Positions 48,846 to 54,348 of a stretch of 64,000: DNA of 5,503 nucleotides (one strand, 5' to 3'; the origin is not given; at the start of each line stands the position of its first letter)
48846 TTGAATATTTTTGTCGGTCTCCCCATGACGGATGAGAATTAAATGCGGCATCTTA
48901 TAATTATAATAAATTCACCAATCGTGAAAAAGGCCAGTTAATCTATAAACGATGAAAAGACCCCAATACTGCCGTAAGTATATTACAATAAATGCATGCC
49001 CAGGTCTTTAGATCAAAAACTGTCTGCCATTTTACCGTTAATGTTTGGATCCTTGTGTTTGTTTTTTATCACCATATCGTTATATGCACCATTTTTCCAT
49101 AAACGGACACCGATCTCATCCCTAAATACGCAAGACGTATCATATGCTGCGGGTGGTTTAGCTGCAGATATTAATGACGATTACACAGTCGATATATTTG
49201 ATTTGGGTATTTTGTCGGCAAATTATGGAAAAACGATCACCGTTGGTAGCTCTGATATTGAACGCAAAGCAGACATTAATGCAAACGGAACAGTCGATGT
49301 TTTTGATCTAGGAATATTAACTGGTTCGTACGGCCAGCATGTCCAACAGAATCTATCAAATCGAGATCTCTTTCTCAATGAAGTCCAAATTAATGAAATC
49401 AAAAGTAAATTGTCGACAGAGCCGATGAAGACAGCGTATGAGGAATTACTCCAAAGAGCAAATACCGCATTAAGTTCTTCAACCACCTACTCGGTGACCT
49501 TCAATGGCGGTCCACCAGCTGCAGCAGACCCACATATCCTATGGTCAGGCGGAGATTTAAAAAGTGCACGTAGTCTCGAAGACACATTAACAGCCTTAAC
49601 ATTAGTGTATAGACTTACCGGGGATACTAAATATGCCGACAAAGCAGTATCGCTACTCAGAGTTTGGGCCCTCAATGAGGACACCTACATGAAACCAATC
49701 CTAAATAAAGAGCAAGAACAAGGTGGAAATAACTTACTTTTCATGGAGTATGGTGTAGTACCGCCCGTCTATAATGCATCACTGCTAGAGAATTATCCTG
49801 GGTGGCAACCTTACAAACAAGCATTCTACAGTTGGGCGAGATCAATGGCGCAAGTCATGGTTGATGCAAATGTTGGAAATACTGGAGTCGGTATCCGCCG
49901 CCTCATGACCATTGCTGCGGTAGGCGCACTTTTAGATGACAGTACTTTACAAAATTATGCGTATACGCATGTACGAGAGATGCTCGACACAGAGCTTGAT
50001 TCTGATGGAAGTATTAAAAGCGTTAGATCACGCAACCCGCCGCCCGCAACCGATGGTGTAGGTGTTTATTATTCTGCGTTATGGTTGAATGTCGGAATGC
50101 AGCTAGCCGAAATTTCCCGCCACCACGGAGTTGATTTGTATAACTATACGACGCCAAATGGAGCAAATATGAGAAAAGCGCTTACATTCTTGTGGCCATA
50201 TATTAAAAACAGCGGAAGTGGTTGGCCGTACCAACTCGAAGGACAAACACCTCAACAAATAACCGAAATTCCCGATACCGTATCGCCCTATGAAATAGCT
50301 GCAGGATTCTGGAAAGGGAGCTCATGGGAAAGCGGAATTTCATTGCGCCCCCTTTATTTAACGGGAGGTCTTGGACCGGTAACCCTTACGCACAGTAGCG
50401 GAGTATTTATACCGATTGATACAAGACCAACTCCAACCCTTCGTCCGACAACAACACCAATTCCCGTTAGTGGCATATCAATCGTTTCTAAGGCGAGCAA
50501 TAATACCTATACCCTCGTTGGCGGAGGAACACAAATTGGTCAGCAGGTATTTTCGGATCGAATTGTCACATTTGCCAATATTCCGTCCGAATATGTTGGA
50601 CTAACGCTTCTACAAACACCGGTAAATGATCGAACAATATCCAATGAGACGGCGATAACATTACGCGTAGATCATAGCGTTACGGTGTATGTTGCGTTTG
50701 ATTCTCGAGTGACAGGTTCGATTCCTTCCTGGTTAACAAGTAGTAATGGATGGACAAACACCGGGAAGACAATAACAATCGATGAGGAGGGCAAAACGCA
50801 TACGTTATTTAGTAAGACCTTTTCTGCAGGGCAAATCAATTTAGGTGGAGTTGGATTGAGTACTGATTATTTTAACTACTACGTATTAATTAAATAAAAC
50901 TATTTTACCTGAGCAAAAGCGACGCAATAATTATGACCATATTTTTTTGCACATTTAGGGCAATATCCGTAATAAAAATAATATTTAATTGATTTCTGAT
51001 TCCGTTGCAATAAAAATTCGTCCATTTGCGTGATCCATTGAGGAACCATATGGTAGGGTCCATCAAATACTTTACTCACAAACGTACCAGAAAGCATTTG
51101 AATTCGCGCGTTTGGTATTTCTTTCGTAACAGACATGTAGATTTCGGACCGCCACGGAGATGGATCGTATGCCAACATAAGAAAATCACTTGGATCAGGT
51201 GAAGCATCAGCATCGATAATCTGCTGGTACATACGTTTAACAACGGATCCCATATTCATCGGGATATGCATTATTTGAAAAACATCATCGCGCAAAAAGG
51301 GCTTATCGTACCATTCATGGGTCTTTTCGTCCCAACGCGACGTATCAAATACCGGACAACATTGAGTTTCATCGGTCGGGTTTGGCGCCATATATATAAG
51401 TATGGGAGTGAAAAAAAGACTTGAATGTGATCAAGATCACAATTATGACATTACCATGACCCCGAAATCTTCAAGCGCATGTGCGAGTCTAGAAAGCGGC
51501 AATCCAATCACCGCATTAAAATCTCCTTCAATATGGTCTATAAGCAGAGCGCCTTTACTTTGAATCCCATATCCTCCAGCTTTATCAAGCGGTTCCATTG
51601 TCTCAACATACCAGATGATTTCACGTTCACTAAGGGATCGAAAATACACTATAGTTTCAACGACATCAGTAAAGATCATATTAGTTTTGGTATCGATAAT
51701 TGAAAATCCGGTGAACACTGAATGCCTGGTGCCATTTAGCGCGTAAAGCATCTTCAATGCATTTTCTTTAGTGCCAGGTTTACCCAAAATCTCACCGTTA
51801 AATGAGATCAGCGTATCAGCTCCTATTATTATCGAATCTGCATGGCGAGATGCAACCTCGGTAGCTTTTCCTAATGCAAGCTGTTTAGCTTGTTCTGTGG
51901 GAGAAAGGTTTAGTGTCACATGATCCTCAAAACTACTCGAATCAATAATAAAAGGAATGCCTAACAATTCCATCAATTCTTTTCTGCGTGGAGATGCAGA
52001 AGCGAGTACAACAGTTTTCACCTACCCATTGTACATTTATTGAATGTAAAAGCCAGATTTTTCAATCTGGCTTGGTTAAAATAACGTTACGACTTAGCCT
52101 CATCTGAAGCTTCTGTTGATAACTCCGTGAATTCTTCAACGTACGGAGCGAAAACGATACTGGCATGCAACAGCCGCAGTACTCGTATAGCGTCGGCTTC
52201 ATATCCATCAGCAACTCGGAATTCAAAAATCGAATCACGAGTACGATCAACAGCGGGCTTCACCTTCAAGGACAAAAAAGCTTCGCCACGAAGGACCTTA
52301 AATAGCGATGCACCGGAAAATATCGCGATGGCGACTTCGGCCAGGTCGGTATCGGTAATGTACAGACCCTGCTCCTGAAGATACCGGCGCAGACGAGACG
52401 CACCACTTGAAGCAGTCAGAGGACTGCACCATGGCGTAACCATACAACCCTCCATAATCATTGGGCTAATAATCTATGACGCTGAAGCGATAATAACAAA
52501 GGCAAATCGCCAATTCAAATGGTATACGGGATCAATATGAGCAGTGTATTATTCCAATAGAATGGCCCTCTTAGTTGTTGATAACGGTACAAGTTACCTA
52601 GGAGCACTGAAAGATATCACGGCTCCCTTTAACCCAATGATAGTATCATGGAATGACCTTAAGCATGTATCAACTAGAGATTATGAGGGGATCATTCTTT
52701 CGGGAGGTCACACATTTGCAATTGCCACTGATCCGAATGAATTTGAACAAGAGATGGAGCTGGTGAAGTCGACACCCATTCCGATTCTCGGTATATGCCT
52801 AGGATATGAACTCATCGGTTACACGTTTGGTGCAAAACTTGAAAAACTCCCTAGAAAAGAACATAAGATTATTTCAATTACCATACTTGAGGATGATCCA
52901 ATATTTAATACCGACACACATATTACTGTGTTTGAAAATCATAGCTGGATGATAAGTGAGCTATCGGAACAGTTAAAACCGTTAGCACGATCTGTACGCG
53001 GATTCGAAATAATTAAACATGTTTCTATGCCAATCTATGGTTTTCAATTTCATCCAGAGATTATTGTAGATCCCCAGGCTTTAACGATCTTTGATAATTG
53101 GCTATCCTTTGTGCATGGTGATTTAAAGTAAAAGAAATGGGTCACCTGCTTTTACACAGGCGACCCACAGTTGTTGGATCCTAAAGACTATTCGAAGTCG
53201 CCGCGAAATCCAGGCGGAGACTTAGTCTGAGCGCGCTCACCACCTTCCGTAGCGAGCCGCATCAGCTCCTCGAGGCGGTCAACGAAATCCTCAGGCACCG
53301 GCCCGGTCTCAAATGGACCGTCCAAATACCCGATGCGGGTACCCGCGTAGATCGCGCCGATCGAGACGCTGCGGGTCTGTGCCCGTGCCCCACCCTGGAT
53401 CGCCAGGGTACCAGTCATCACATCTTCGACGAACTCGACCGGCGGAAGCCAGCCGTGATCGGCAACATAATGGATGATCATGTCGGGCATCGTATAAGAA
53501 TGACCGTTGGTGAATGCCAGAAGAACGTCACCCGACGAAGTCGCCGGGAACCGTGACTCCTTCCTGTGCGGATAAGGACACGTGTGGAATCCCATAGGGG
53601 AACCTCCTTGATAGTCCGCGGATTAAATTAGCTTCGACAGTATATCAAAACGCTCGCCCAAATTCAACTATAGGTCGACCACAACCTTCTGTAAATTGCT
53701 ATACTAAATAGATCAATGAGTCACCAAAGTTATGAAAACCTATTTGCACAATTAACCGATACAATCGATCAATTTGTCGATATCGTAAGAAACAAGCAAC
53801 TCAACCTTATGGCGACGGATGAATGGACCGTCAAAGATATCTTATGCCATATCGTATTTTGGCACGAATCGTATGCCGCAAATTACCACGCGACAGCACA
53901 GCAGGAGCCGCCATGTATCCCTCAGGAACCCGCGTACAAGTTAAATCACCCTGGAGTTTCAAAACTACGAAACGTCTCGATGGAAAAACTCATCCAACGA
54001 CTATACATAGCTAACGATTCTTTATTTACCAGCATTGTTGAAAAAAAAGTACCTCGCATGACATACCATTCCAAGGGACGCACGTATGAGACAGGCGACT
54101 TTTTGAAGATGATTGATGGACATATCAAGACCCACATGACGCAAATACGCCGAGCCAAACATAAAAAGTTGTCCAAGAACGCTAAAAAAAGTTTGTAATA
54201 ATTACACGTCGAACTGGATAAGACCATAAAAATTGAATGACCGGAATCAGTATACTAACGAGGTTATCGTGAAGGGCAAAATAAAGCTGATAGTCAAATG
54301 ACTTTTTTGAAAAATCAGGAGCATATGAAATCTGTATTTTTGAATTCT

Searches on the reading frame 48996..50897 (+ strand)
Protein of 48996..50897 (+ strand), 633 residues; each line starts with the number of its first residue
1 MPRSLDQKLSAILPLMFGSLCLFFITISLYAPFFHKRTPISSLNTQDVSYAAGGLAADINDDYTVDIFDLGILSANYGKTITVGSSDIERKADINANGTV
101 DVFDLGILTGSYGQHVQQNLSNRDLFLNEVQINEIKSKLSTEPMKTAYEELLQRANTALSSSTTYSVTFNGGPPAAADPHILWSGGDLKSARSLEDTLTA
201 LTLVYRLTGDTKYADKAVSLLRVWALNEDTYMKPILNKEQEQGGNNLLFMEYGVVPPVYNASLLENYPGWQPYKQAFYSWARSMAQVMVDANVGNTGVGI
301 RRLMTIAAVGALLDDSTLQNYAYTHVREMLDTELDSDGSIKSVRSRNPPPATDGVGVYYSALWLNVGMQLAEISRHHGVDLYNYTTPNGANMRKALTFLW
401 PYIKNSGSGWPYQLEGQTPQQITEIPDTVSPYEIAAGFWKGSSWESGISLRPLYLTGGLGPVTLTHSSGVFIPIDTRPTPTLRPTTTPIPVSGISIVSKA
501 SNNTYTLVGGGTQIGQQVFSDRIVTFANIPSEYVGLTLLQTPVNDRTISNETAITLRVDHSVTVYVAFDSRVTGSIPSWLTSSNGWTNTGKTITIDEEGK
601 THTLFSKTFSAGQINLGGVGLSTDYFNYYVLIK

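Call 3: search_protein_families(library=pfam, proteins=[window:48996-50897:+], max_evalue=1)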
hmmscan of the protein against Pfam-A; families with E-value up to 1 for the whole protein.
window:48996-50897:+ (633 aa): 3 families
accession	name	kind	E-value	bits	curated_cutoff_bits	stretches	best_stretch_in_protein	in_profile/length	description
PF05426.18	Alginate_lyase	-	3.5e-26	92.7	22.2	1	187-406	51-272/275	Alginate lyase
PF00404.24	Dockerin_1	-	0.00049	20.7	22.9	1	57-108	2-52/57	Dockerin type I domain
PF22466.2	PSF3_N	-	0.25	11.7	27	0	99-119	18-38/53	PSF3 N-terminal domain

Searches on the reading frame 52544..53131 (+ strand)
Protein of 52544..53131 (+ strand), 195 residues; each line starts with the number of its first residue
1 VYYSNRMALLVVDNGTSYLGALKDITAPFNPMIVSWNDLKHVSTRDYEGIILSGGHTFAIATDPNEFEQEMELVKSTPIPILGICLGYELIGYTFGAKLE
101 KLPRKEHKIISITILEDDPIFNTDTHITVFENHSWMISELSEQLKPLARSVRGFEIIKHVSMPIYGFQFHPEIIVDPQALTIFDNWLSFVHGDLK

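Call 84: search_protein_families(library=pfam, proteins=[window:52544-53131:+], max_evalue=0.001)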
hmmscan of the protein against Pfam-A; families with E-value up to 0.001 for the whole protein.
window:52544-53131:+ (195 aa): 2 families
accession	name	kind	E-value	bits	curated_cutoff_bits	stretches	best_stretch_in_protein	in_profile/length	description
PF00117.34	GATase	-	4.4e-26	92.2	22.8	1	10-186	1-186/190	Glutamine amidotransferase class-I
PF07722.19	Peptidase_C26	-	1.1e-06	29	20.5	1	76-172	103-219/219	Peptidase C26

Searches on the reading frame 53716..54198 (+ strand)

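Call 84: search_protein_families(library=pfam, proteins=[window:53716-54198:+], max_evalue=0.001)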
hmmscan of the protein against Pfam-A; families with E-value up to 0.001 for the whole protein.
window:53716-54198:+ (160 aa): 2 families
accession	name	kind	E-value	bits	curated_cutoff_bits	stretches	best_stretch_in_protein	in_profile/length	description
PF08020.16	DUF1706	-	3.1e-06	27.6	24.2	1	7-146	15-159/166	Protein of unknown function (DUF1706)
PF12867.12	DinB_2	-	0.00017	22.5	24.8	1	12-144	4-128/128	DinB superfamily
